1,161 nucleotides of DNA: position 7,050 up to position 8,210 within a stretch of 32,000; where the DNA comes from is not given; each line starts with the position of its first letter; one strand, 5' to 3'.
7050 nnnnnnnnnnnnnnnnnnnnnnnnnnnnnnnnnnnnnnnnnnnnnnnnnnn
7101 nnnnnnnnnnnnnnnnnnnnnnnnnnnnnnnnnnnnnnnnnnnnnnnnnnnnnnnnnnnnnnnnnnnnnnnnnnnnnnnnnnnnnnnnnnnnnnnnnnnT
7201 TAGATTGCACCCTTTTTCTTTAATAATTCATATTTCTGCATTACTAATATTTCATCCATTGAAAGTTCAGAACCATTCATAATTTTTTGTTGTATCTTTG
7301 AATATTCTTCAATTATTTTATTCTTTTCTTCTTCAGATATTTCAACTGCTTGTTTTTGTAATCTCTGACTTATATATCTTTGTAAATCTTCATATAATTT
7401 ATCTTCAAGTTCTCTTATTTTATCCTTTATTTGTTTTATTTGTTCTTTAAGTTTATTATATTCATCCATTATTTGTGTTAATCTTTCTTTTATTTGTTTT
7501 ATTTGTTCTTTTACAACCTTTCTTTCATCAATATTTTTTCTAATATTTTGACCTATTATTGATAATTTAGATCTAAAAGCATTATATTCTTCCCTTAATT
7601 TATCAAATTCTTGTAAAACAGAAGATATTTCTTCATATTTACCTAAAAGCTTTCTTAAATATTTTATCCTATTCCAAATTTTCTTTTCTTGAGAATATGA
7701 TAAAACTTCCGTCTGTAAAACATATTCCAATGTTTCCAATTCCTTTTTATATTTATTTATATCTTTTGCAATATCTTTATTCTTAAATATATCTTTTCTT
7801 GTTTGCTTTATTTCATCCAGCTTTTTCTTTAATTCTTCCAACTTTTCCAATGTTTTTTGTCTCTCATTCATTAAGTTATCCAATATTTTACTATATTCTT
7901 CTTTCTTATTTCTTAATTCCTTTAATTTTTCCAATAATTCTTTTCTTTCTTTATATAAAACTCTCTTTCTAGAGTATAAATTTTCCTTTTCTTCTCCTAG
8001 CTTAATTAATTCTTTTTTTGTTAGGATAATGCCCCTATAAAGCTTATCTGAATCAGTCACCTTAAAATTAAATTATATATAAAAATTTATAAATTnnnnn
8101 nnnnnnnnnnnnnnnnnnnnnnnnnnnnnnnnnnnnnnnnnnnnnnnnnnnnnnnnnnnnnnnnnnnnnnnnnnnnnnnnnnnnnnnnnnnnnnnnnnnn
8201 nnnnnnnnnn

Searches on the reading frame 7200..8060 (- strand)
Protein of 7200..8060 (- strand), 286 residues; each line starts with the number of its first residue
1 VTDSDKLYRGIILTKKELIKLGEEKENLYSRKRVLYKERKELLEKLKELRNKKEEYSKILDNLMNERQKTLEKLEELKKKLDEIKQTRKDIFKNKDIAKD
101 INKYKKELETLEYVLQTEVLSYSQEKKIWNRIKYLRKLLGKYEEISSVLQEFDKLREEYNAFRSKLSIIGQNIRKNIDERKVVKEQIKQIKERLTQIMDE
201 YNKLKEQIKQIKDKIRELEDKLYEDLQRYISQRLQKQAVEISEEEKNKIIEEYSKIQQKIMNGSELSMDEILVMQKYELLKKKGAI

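Call 38: search_protein_families(library=pfam, max_evalue=1, proteins=[window:7200-8060:-])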
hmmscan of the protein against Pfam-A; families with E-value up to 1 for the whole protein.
window:7200-8060:- (286 aa): 22 families
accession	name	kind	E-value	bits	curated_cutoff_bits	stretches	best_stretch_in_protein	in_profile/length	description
PF23435.1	DUF7121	-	5.4e-06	26.5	29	1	31-280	61-307/307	Family of unknown function (DUF7121)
PF07851.19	TMEM120A-B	-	0.0015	18.3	29.8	1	37-170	2-132/324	TMEM120A/B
PF02403.27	Seryl_tRNA_N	-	0.0016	19.1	28.2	3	126-203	20-99/108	Seryl-tRNA synthetase N-terminal domain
PF07889.17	DUF1664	-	0.0021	18.5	34.6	1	146-222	44-117/124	Protein of unknown function (DUF1664)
PF20993.2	CENPH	-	0.0061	17.1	27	2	181-272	75-166/175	CENPH protein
PF16740.10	SKA2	-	0.0078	16.5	30.1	1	169-244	21-98/110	Spindle and kinetochore-associated protein 2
PF07303.18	Occludin_ELL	-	0.0096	17.1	31.2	2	149-222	14-89/101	Occludin homology domain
PF06008.19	Laminin_I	-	0.013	15.7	34.6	1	140-206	44-110/259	Laminin Domain I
PF24423.1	OVT1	-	0.015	16.1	30.9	2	33-96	25-88/100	Major antigen, helical domain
PF08647.16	BRE1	-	0.032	14.8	27.9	1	142-231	2-90/95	BRE1 E3 ubiquitin ligase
PF15463.11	ECM11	-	0.039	14.9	27.1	1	36-87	76-128/133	Extracellular mutant protein 11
PF20667.3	Sec10_N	-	0.044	14.3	27.4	1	184-223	41-80/118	Exocyst complex component Sec10, N-terminal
PF11932.13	DUF3450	-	0.15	11.8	32.6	1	24-91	31-98/241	Protein of unknown function (DUF3450)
PF04513.17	Baculo_PEP_C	-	0.18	12.3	38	2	160-227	23-88/140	Baculovirus polyhedron envelope protein, PEP, C terminus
PF04012.17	PspA_IM30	-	0.18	11.8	33.9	1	173-242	86-155/220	PspA/IM30 family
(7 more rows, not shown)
